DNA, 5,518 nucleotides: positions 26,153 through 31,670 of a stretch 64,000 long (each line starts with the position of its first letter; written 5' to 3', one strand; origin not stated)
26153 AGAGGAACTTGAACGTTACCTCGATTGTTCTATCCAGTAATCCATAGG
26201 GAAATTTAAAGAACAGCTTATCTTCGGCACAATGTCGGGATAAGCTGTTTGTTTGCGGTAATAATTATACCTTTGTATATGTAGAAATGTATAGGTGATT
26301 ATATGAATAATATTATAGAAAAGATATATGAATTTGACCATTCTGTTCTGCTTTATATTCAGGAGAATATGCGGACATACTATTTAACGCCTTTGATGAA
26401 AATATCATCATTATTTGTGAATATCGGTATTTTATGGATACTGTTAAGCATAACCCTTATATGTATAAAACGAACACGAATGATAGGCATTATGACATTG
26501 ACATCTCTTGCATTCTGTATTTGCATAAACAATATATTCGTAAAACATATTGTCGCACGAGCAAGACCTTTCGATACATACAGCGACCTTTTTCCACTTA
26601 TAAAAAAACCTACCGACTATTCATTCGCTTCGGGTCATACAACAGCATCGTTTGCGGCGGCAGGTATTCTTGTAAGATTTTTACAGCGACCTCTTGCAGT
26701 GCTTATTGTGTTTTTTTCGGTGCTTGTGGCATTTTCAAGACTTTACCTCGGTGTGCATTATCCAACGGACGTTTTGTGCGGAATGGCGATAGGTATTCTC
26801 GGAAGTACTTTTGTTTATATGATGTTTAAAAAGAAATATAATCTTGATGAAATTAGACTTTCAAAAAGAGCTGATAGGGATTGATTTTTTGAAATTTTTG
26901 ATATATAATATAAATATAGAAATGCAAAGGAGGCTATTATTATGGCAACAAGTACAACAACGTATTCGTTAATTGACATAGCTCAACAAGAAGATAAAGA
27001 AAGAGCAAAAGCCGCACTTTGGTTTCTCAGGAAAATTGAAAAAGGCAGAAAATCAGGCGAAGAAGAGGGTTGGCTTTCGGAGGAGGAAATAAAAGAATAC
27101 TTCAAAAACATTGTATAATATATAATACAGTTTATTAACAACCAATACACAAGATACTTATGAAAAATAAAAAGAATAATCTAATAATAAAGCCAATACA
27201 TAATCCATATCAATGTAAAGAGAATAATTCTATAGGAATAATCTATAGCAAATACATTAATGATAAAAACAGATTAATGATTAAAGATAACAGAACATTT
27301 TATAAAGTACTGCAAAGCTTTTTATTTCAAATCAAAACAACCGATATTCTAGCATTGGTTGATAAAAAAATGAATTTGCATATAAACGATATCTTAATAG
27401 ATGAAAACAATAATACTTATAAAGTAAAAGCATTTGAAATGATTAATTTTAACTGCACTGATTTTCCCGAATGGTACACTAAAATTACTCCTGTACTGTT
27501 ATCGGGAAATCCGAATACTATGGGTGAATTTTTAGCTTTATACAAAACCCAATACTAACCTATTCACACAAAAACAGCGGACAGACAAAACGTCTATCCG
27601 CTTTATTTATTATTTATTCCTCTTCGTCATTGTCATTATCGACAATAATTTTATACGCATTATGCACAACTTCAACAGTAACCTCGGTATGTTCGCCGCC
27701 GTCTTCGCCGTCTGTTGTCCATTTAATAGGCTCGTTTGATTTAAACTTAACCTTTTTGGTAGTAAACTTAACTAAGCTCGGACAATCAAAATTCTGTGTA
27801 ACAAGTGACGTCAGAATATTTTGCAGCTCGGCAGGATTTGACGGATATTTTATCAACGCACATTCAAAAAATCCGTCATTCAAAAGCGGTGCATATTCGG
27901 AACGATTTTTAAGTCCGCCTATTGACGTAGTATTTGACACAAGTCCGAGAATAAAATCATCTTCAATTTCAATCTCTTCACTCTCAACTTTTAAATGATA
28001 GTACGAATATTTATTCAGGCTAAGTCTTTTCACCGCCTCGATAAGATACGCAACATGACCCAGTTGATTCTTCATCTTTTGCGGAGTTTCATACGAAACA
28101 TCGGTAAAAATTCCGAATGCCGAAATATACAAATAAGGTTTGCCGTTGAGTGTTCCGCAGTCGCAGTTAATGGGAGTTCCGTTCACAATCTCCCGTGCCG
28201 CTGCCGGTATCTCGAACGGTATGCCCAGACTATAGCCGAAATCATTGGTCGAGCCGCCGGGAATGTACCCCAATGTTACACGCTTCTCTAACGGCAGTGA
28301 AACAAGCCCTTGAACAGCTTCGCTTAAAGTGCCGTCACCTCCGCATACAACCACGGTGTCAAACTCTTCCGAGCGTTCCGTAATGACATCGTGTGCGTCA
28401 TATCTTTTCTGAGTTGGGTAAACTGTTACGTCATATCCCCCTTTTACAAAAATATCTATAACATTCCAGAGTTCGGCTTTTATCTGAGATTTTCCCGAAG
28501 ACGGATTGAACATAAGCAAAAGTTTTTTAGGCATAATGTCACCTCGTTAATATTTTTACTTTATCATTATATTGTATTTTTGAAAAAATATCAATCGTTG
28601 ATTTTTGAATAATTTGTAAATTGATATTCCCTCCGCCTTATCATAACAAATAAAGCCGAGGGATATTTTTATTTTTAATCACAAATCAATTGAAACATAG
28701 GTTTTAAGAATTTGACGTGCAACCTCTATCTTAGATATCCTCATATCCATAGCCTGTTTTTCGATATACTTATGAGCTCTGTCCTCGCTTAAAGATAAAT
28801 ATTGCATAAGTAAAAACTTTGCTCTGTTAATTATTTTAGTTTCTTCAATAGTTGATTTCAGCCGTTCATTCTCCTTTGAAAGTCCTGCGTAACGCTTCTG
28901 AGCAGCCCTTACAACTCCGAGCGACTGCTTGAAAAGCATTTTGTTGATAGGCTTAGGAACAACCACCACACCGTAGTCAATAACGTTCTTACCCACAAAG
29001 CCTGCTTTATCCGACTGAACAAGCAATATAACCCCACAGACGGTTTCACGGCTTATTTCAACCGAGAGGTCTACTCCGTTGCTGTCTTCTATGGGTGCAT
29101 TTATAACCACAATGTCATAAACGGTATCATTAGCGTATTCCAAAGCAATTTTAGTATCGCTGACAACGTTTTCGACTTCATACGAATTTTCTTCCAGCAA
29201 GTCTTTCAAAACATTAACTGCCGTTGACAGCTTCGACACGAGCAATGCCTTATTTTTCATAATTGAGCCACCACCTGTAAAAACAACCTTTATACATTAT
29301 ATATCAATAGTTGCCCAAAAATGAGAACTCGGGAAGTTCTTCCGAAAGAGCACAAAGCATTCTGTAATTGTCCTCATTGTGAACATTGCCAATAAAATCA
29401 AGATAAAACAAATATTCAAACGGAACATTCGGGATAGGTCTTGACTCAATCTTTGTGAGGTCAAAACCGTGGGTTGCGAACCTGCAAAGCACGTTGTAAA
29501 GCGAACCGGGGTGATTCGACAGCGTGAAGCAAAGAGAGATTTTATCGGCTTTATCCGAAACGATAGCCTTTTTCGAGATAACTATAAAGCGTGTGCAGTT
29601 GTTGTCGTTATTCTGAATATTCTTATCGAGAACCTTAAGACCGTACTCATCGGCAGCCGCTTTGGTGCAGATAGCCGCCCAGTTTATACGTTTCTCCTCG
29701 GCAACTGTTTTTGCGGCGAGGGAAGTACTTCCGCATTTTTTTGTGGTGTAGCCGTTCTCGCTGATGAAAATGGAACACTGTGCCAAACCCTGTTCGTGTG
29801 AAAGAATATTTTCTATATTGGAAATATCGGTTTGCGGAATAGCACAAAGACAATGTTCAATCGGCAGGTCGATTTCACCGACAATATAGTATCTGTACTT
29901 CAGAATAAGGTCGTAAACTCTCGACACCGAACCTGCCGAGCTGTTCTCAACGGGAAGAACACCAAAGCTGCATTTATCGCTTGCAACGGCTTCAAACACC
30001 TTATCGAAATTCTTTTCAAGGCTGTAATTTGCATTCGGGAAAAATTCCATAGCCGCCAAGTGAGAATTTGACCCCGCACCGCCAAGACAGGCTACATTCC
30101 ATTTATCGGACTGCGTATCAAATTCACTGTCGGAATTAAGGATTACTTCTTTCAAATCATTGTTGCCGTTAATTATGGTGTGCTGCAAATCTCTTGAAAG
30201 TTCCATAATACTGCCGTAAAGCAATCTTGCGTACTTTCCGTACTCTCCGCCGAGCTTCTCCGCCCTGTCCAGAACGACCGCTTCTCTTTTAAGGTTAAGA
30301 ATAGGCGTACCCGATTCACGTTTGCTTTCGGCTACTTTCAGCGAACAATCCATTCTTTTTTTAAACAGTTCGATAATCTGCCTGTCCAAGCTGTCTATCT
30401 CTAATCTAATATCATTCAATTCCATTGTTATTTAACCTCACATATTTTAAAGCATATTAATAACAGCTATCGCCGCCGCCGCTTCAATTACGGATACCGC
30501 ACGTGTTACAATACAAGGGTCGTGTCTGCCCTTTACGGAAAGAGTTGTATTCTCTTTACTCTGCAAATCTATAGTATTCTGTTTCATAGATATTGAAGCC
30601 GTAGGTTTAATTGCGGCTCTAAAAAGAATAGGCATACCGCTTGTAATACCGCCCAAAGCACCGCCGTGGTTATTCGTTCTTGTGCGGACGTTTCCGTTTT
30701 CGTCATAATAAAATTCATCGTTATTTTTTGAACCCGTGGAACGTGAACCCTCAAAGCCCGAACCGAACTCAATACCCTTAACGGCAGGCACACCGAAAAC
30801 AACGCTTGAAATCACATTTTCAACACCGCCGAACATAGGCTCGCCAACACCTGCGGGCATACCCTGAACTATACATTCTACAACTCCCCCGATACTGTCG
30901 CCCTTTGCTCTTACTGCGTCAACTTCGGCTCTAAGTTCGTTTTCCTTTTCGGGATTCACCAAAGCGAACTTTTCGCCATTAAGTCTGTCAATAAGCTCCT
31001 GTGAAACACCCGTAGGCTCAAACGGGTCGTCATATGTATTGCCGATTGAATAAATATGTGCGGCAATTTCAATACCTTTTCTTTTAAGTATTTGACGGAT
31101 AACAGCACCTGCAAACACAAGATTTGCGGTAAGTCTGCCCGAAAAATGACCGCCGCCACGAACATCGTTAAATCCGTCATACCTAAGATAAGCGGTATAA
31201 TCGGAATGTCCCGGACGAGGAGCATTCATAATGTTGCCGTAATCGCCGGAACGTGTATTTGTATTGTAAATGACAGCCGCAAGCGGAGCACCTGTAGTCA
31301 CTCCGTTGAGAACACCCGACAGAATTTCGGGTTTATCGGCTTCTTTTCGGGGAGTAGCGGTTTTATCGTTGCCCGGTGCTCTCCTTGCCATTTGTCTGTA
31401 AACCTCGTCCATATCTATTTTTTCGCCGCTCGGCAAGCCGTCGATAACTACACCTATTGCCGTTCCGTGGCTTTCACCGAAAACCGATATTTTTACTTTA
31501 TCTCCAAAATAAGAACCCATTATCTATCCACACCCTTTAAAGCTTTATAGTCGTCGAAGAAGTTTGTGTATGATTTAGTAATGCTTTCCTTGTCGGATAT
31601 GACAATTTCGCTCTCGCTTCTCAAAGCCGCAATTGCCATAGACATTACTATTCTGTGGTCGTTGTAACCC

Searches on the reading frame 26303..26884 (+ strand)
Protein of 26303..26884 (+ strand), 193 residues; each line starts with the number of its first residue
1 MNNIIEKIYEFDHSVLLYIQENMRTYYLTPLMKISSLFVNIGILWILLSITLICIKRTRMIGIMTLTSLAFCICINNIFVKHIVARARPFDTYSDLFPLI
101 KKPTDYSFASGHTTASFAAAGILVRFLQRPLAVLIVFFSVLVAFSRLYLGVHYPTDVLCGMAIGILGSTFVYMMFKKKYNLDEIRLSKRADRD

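Call 40: search_protein_families(library=pfam, proteins=[window:26303-26884:+], max_evalue=0.00001)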
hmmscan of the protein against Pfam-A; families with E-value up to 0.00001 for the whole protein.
window:26303-26884:+ (193 aa): 2 families
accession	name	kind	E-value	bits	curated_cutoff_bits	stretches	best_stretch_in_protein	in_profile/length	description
PF01569.27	PAP2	-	2.2e-24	86.1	27.2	1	66-178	6-128/130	PAP2 superfamily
PF14378.12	PAP2_3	-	9.2e-07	29.3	27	1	106-167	125-187/190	PAP2 superfamily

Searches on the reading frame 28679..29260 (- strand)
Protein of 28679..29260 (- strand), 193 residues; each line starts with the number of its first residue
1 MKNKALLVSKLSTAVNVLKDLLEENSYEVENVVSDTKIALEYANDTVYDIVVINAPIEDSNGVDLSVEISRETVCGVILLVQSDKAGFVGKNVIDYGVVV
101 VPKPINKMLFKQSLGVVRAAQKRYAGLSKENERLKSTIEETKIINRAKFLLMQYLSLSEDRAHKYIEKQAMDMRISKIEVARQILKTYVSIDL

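Call 12: search_protein_families(library=pfam, proteins=[window:28679-29260:-])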
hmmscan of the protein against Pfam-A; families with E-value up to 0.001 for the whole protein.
window:28679-29260:- (193 aa): 2 families
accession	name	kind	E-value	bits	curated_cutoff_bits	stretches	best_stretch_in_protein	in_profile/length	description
PF03861.19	ANTAR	-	5.4e-16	58.6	27.3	1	132-185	1-54/54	ANTAR domain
PF00072.30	Response_reg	-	1.8e-07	31.8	30.2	1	13-107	9-103/111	Response regulator receiver domain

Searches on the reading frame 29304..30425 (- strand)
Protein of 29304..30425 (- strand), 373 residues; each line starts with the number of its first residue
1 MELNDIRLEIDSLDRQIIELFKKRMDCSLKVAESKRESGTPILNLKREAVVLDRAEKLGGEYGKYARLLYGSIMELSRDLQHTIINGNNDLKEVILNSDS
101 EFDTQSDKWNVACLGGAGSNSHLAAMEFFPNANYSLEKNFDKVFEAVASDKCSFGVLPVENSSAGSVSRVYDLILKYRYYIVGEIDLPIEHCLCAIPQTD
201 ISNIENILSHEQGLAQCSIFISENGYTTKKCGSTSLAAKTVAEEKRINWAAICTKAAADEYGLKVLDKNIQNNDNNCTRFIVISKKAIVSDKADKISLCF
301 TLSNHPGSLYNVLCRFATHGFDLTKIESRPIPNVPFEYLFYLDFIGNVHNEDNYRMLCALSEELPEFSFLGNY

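Call 12: search_protein_families(library=pfam, proteins=[window:29304-30425:-])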
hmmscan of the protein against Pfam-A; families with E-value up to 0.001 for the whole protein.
window:29304-30425:- (373 aa): 2 families
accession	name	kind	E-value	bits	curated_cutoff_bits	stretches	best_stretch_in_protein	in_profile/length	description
PF00800.23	PDT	-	3.1e-59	200.3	25.2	1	111-286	1-179/181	Prephenate dehydratase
PF01817.26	CM_2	-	2.8e-19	69.6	27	1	6-82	1-80/80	Chorismate mutase type II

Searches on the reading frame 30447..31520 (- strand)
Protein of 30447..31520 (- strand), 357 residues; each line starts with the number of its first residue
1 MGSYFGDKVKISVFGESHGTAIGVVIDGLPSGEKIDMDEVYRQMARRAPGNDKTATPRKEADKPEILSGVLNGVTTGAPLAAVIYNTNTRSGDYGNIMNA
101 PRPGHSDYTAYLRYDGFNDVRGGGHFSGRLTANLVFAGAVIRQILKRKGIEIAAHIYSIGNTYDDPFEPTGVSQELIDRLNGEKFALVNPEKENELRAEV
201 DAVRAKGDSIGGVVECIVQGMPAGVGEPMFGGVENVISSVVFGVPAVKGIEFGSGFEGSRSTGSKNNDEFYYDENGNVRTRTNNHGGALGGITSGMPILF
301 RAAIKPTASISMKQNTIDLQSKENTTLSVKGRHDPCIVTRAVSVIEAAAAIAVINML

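Call 12: search_protein_families(library=pfam, proteins=[window:30447-31520:-])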
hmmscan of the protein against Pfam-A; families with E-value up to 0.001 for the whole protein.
window:30447-31520:- (357 aa): 1 family
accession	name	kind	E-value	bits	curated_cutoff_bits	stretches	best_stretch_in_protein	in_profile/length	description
PF01264.26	Chorismate_synt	-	6.2e-126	420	27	1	10-356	2-325/327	Chorismate synthase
